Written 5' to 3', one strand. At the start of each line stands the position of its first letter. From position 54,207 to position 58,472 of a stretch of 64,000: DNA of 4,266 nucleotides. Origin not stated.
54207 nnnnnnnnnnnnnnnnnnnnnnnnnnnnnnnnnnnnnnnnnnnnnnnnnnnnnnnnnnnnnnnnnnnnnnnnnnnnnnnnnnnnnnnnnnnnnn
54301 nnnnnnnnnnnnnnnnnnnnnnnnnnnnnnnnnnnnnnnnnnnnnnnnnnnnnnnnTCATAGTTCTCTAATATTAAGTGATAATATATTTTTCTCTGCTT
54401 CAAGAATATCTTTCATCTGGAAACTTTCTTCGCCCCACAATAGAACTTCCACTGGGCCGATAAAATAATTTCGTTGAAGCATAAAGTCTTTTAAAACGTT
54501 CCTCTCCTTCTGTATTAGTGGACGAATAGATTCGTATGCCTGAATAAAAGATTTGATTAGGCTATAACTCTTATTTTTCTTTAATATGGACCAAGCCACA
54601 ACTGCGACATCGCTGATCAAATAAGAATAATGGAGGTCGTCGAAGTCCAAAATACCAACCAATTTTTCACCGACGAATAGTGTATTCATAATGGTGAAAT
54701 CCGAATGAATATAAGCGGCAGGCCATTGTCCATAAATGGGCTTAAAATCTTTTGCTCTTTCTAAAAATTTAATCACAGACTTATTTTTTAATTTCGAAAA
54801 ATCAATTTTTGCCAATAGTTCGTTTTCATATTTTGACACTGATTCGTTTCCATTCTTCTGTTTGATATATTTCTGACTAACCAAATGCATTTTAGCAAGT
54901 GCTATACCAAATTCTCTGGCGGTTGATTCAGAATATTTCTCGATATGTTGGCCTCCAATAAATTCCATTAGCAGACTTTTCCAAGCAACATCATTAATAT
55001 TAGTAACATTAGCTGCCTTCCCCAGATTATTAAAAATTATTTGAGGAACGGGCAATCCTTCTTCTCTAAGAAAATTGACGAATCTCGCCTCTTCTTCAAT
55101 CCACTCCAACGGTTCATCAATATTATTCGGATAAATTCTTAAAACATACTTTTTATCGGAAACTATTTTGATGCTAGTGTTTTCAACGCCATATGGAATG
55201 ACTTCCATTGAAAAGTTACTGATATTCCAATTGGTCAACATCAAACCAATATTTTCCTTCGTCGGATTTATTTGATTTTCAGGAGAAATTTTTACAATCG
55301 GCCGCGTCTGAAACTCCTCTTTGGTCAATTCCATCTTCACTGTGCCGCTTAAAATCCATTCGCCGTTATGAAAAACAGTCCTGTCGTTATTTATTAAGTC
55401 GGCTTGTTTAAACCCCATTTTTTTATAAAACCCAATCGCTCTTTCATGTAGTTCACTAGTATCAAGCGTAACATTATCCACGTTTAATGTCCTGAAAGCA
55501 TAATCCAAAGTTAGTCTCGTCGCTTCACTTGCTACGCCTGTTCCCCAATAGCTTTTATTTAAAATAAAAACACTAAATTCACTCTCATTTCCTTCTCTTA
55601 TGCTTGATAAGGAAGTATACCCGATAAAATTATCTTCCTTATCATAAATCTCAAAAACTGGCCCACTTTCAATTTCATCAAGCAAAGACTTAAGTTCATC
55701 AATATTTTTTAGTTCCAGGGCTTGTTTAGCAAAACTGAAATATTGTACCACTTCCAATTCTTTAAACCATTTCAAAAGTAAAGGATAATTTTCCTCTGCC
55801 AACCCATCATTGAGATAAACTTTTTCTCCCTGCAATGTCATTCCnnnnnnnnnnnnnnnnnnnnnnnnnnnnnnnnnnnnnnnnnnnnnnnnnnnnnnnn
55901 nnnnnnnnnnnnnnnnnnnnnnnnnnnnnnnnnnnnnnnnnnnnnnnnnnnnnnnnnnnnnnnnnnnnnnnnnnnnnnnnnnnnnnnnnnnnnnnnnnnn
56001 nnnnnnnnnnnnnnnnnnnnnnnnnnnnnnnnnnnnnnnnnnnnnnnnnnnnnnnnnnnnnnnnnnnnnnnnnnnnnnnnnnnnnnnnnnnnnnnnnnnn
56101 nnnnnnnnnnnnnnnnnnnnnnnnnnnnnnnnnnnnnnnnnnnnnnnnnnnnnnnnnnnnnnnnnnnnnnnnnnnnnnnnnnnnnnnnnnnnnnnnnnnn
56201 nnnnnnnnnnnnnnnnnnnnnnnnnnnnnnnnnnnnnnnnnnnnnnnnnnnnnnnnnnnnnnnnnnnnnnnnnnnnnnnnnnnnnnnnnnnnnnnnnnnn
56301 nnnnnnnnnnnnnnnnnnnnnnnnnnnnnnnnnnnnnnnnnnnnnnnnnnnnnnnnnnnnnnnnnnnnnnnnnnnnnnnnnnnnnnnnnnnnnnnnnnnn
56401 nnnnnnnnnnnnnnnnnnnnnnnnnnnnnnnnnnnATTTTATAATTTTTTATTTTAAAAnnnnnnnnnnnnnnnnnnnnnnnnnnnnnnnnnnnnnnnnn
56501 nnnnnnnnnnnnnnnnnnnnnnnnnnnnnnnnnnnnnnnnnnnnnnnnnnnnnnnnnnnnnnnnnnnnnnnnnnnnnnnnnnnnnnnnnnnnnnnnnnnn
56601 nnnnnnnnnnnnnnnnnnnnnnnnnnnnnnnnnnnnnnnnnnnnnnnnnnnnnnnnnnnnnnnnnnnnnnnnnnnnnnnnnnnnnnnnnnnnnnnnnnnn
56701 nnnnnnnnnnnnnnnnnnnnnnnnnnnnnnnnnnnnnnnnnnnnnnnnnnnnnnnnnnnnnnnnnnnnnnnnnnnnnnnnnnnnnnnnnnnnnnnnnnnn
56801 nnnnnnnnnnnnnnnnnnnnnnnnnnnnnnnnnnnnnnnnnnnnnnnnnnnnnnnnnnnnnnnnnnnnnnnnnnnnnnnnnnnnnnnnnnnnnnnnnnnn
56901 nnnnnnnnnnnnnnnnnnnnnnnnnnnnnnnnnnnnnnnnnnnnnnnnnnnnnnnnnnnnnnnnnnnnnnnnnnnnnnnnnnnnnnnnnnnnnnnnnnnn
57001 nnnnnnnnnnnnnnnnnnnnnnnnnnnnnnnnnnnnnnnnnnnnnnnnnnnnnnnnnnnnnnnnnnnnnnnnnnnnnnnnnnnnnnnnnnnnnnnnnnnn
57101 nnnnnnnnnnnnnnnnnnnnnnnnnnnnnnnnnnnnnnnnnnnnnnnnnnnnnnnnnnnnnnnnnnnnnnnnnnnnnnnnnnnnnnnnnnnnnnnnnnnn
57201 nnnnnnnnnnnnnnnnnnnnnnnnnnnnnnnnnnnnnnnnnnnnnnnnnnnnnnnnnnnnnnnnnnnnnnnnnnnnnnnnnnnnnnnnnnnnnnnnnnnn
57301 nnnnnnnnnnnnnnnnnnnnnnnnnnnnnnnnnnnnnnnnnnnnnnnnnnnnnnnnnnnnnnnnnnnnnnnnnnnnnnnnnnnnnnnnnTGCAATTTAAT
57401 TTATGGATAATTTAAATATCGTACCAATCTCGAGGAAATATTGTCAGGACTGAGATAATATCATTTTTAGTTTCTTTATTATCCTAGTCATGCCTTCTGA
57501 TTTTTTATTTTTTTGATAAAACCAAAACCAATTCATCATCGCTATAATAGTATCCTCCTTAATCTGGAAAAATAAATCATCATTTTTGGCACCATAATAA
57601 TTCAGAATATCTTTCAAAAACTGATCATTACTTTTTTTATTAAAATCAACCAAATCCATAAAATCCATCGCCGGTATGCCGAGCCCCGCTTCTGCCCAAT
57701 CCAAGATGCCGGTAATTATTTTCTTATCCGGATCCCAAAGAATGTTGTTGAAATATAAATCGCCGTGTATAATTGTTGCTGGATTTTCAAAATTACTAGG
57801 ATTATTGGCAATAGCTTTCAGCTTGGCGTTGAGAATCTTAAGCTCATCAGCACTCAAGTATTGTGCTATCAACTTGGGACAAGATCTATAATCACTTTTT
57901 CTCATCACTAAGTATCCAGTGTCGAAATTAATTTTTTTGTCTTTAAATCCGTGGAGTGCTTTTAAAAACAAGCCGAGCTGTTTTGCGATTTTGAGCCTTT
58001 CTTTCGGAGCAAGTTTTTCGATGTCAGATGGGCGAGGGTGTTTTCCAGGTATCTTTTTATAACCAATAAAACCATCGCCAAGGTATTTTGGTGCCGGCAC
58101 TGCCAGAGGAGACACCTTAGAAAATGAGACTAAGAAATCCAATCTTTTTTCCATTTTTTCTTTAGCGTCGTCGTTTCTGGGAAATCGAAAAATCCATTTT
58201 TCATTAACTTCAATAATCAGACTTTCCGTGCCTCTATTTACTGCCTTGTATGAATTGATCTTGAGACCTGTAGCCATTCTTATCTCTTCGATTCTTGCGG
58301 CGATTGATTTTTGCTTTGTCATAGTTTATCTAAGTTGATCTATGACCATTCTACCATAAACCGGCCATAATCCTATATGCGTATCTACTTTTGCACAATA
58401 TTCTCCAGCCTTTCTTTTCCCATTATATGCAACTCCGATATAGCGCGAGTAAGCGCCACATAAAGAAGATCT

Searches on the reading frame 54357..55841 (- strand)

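Call 40: search_protein_families(library=pfam, proteins=[window:54357-55841:-], max_evalue=0.001)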
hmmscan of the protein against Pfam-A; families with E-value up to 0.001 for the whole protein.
window:54357-55841:- (494 aa): 6 families
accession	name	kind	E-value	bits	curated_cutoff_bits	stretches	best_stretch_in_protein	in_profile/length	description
PF01636.29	APH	-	8.5e-23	81.8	23.2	1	213-437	3-230/239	Phosphotransferase enzyme family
PF13302.13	Acetyltransf_3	-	1.1e-16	62.3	25.4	1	16-145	9-138/138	Acetyltransferase (GNAT) domain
PF00583.31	Acetyltransf_1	-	4.5e-11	43.5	20.7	1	58-144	32-116/116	Acetyltransferase (GNAT) family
PF13420.13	Acetyltransf_4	-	2.3e-09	37.9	24.3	1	24-162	14-150/155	Acetyltransferase (GNAT) domain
PF13508.13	Acetyltransf_7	-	0.00023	21.9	27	1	66-146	8-84/84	Acetyltransferase (GNAT) domain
PF13673.13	Acetyltransf_10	-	0.00042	20.7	23.6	0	52-148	21-111/128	Acetyltransferase (GNAT) domain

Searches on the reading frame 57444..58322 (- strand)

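Call 40: search_protein_families(library=pfam, proteins=[window:57444-58322:-], max_evalue=0.001)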
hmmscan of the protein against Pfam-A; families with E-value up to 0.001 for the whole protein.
window:57444-58322:- (292 aa): 1 family
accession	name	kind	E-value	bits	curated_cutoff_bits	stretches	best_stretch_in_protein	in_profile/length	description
PF01636.29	APH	-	1.3e-25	91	23.2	1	26-244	3-230/239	Phosphotransferase enzyme family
